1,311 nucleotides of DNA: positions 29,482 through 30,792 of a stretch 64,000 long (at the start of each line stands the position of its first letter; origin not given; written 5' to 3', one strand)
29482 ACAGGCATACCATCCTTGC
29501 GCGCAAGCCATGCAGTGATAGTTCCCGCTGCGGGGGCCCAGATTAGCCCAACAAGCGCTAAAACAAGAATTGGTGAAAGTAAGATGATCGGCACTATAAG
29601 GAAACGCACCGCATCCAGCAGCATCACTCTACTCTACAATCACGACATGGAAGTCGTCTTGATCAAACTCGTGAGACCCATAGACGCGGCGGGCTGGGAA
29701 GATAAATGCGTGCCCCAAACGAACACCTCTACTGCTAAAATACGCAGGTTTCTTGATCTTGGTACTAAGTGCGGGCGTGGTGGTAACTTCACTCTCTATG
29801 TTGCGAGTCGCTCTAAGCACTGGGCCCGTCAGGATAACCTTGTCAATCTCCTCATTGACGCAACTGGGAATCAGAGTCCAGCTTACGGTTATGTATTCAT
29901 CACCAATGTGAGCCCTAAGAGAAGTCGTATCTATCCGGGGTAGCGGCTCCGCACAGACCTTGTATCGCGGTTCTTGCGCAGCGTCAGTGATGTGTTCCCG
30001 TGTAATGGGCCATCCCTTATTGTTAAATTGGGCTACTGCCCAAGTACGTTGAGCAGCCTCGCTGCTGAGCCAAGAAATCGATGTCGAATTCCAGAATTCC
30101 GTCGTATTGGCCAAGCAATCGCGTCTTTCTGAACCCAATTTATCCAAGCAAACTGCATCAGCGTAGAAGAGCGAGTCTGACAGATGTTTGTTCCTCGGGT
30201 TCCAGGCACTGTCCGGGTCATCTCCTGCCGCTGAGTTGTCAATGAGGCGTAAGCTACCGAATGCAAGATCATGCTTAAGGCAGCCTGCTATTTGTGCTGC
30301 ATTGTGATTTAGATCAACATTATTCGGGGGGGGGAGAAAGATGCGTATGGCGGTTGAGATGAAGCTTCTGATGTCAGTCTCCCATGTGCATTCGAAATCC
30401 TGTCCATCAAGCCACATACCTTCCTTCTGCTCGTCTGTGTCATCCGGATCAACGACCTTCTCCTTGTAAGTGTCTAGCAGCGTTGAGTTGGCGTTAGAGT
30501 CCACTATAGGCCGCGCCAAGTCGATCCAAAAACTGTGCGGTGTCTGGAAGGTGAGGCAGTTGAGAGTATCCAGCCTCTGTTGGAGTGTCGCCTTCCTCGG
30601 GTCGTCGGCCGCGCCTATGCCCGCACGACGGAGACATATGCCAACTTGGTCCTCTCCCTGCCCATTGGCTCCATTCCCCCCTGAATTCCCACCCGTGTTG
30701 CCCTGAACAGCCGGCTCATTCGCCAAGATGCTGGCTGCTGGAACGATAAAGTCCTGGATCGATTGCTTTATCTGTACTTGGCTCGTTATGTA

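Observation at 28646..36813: ICE-borne polymorphic-toxin-like locus: giant FN3 stalk + enzymatic tip + coupled membrane gene + orphan cassettes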

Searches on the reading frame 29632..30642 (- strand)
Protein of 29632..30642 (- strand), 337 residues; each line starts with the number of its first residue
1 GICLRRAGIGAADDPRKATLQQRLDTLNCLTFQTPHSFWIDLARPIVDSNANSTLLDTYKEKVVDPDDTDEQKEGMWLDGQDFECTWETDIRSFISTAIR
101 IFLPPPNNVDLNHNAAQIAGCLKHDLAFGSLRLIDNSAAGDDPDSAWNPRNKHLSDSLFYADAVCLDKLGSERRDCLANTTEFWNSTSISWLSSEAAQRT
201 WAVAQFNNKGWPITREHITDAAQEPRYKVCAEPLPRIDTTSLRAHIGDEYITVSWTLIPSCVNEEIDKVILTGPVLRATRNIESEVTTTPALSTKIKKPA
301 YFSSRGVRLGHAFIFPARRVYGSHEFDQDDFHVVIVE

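Call 43: search_solved_structures(query=A3, max_evalue=10, show_alignments=3)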
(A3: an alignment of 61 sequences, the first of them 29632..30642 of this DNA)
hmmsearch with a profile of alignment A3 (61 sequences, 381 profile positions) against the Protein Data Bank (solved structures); distinct sequences matched with E-value up to 10: 1.
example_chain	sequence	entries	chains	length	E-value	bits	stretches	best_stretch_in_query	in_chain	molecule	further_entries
8glt_0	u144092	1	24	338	4.3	9.6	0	25-25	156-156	C3-comp_O32-15, polyalanine model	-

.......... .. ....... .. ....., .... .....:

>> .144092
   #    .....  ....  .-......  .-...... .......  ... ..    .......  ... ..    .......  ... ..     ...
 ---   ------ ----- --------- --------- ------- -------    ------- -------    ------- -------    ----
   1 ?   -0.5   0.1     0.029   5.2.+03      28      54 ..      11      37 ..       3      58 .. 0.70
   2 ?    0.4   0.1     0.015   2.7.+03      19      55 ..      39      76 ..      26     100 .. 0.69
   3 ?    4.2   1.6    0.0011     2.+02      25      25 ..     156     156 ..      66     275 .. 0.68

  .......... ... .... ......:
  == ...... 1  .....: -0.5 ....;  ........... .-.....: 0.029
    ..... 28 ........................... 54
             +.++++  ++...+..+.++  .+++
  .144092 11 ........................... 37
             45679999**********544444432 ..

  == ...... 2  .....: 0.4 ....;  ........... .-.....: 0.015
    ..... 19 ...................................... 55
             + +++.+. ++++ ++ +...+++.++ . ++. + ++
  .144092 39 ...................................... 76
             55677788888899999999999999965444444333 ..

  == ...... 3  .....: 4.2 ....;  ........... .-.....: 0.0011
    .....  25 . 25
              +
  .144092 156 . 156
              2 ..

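Call 44: search_protein_families(library=pfam, alignment_id=A3, max_evalue=10)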
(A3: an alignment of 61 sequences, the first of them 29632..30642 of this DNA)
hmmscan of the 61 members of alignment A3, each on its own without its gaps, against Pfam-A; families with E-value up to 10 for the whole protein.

A. member 1, window:29632-30642:- (337 aa): 0 families

B. families by the number of members that match (of 61 scanned): 27 families (the first 25 are shown)
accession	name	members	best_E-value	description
PF22352.2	K319L-like_PKD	3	2.1e-07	K319L-like, PKD domain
PF09056.16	Phospholip_A2_3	3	0.0022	Prokaryotic phospholipase A2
PF20271.3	CATASP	3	0.12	CATRA-Associated Small Protein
PF00028.23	Cadherin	2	2.3e-16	Cadherin domain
PF00041.27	fn3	2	4.1e-13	Fibronectin type III domain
PF23592.1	Cadherin_CELSR2_9th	2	7e-05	CELSR2-like, ninth cadherin domain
PF20130.4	DUF6520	2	0.007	Family of unknown function (DUF6520)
PF13828.11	DUF4190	2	0.04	Domain of unknown function (DUF4190)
PF22914.2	Fibulin_C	2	0.049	Fibulin C-terminal Ig-like domain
PF13927.12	Ig_3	2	0.14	Immunoglobulin domain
PF25059.1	FN3_DSCAM-DSCAML_C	1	0.00017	DSCAM/DSCAML C-terminal Fn3-like domain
PF16303.10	DUF4945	1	0.002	Domain of unknown function (DUF4945)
PF14923.12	CCDC142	1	0.044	Coiled-coil protein 142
PF18448.7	CBM46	1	0.045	Carbohydrate binding domain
PF24826.1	SNU71_N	1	0.048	SNU71 N-terminal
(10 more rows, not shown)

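Call 48: predict_structure(alignment_id=A3)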
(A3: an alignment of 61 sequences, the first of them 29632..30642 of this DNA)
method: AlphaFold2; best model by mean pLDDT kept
length: 337 residues; sequences in the alignment: 61
mean_pLDDT: 82.7   pTM: 0.83
mean pLDDT of the five models: 82.7, 80.7, 79.6, 79.3, 79.0
residues with pLDDT >= 90: 146; 70-90: 112; 50-70: 78; < 50: 1
segments of 3 or more residues with pLDDT < 50: none
pLDDT, mean of each block of 10 residues (from residue 1): 93 91 96 90 85 71 73 75 64 64 60 82 92 85 93 92 76 67 61 79 83 94 95 95 94 94 93 68 64 87 86 94 91 89
secondary structure, 60 per line:
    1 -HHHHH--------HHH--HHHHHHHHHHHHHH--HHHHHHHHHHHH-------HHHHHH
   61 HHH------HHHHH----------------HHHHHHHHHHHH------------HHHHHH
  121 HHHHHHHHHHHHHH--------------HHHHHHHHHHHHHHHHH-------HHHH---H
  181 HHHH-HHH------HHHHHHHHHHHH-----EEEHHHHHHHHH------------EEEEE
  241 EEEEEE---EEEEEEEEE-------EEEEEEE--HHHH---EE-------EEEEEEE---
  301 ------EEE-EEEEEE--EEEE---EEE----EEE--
elements in order: H2-6 H20-33 H36-47 H55-63 H70-74 H91-102 H115-134 H149-165 H173-176 H180-184 H195-206 E212-214 H215-223 E236-246 E250-258 E266-272 H275-278 E291-297 E307-309 E311-316 E319-322 E326-328 E333-335
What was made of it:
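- On Prokaryotic phospholipase A2 / Tox-PLA2 (Pfam PF09056): The AF2 model (pLDDT 82.7) has the two long antiparallel helices carrying the motifs (call 48).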

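Call 52: fold_search(model_id=the predicted structure, library=pdb)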
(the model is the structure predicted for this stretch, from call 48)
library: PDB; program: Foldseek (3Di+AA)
matches with E <= 10: 849; with E <= 0.001: 0
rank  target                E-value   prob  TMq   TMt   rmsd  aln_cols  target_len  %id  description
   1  5a1u_E                1.6e-03  0.54  0.17  0.08  24.3       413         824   12  The structure of the COPI coat triad (released 2015-07-08)
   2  5tz8_A                1.4e-02  0.84  0.22  0.14  15.2       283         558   10  Crystal structure of S. aureus TarS (released 2017-01-04)
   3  5wb2_A                1.5e-02  0.44  0.17  0.15  19.6       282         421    9  US28 bound to engineered chemokine CX3CL1.35 and nanobodies (released 2018-06-13)
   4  4fxt_K                3.0e-02  0.99  0.22  0.34   5.0       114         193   14  Crystal structure of a DUF3823 family protein (BACOVA_02663) from Bacteroides ovatus ATCC 8483 at 2.77 A resolution (released 2012-07-25)
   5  4fxt_E                3.0e-02  0.99  0.22  0.34   4.7       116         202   15  Crystal structure of a DUF3823 family protein (BACOVA_02663) from Bacteroides ovatus ATCC 8483 at 2.77 A resolution (released 2012-07-25)
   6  4fxt_D                3.3e-02  0.99  0.22  0.35   4.7       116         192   15  Crystal structure of a DUF3823 family protein (BACOVA_02663) from Bacteroides ovatus ATCC 8483 at 2.77 A resolution (released 2012-07-25)
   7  4fxt_I                3.7e-02  0.99  0.22  0.35   4.7       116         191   15  Crystal structure of a DUF3823 family protein (BACOVA_02663) from Bacteroides ovatus ATCC 8483 at 2.77 A resolution (released 2012-07-25)
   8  4fxt_A                3.7e-02  0.99  0.22  0.35   4.7       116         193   15  Crystal structure of a DUF3823 family protein (BACOVA_02663) from Bacteroides ovatus ATCC 8483 at 2.77 A resolution (released 2012-07-25)
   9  4fxt_M                3.7e-02  0.99  0.22  0.34   4.7       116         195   15  Crystal structure of a DUF3823 family protein (BACOVA_02663) from Bacteroides ovatus ATCC 8483 at 2.77 A resolution (released 2012-07-25)
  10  4fxt_N                3.9e-02  0.99  0.22  0.36   4.6       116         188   15  Crystal structure of a DUF3823 family protein (BACOVA_02663) from Bacteroides ovatus ATCC 8483 at 2.77 A resolution (released 2012-07-25)
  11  8df2_A                3.9e-02  0.66  0.21  0.19  16.0       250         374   10  The structure of the 'ALT' construct of the Amuc_1438 glycopeptidase (released 2022-08-31)
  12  4fxt_F                4.5e-02  0.99  0.22  0.34   4.6       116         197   15  Crystal structure of a DUF3823 family protein (BACOVA_02663) from Bacteroides ovatus ATCC 8483 at 2.77 A resolution (released 2012-07-25)
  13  5wb1                  4.5e-02  0.14  0.17  0.14  20.9       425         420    9  Ligand-free US28 with stabilizing intracellular nanobody (released 2018-06-13)
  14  5u02                  4.7e-02  0.57  0.24  0.23  14.2       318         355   12  Crystal structure of S. aureus TarS 217-571 (released 2017-01-04)
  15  4fxt_C                5.8e-02  0.99  0.22  0.35   4.6       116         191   15  Crystal structure of a DUF3823 family protein (BACOVA_02663) from Bacteroides ovatus ATCC 8483 at 2.77 A resolution (released 2012-07-25)
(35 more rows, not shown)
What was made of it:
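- A terminal beta-sandwich (calls 48, 52).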

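Call 75: search_protein_representatives(alignment_id=A3)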
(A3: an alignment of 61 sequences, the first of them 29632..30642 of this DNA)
Query: 61 sequences, 381 profile positions. Proteins with E-value up to 0.001 (for the whole library): 311; up to 1e-10: 248; up to 1e-30: 195. The best 150 are listed.
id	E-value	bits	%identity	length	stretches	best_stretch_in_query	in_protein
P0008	6.6e-132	456.7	-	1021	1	5-379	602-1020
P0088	2.4e-125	435.1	-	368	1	9-378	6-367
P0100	4.4e-120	417.8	-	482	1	5-377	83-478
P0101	8.9e-114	397.1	-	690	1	4-374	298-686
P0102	2.4e-113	395.6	-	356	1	46-373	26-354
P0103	2.2e-111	389.2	-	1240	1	5-356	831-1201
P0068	4.3e-111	388.2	-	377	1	33-377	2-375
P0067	5.9e-111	387.8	-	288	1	92-378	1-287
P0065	6.6e-109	381.0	-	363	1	44-363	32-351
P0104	5.1e-107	374.8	-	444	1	18-379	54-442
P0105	2.7e-106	372.4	-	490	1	5-375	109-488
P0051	6.7e-106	371.1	-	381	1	5-372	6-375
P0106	1.2e-104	367.1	-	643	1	5-348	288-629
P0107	1.2e-102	360.5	-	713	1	7-357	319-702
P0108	4.9e-101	355.1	-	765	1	5-363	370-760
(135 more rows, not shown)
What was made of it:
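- The family is diversified: 311 clusters at 50% identity (call 75).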

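Call 89: fold_search(model_id=the predicted structure, library=viral)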
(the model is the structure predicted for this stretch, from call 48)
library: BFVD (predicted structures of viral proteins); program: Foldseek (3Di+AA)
matches with E <= 10: 550; with E <= 0.001: 0
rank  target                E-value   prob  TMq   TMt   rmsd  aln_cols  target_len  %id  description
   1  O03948                2.5e-02  1.00  0.19  0.21   4.0       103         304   11  (no name in the UniProt tables at hand)
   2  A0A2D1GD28            3.9e-02  0.60  0.19  0.09  15.2       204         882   11  (no name in the UniProt tables at hand)
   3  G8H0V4                4.2e-02  0.93  0.18  0.29   5.0       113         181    8  Glycoprotein US3 [macacine betaherpesvirus 8]
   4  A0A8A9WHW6            4.6e-02  0.89  0.18  0.23   5.4       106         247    9  (no name in the UniProt tables at hand)
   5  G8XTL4                4.6e-02  0.85  0.17  0.26   6.1       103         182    7  Membrane glycoprotein US6B [Simian cytomegalovirus (strain Colburn)]
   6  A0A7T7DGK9            5.1e-02  0.35  0.16  0.19  18.6       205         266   10  (no name in the UniProt tables at hand)
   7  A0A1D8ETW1            5.4e-02  0.98  0.20  0.47   4.7       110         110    7  Uncharacterized protein [Propionibacterium phage E1]
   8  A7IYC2                5.6e-02  0.08  0.10  0.08  24.2       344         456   13  Gp51 [Corynebacterium phage P1201]
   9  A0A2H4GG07            6.6e-02  0.63  0.14  0.22   5.7        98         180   14  (no name in the UniProt tables at hand)
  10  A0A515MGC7            6.9e-02  0.35  0.18  0.05  16.7       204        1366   13  (no name in the UniProt tables at hand)
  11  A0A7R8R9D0            1.3e-01  0.85  0.19  0.42   5.3       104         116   10  Uncharacterized protein [Klebsiella phage vB_KvM-Eowyn]
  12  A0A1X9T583            1.8e-01  0.84  0.18  0.29   4.9        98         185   10  Lyase-like motif protein [Ranid herpesvirus 3]
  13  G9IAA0                2.0e-01  0.85  0.19  0.06   5.6       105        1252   16  (no name in the UniProt tables at hand)
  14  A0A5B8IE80            2.0e-01  0.41  0.19  0.17  19.8       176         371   11  Uncharacterized protein [Mimiviridae sp. ChoanoV1]
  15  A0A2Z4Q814            2.1e-01  0.54  0.17  0.31   5.6       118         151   10  (no name in the UniProt tables at hand)
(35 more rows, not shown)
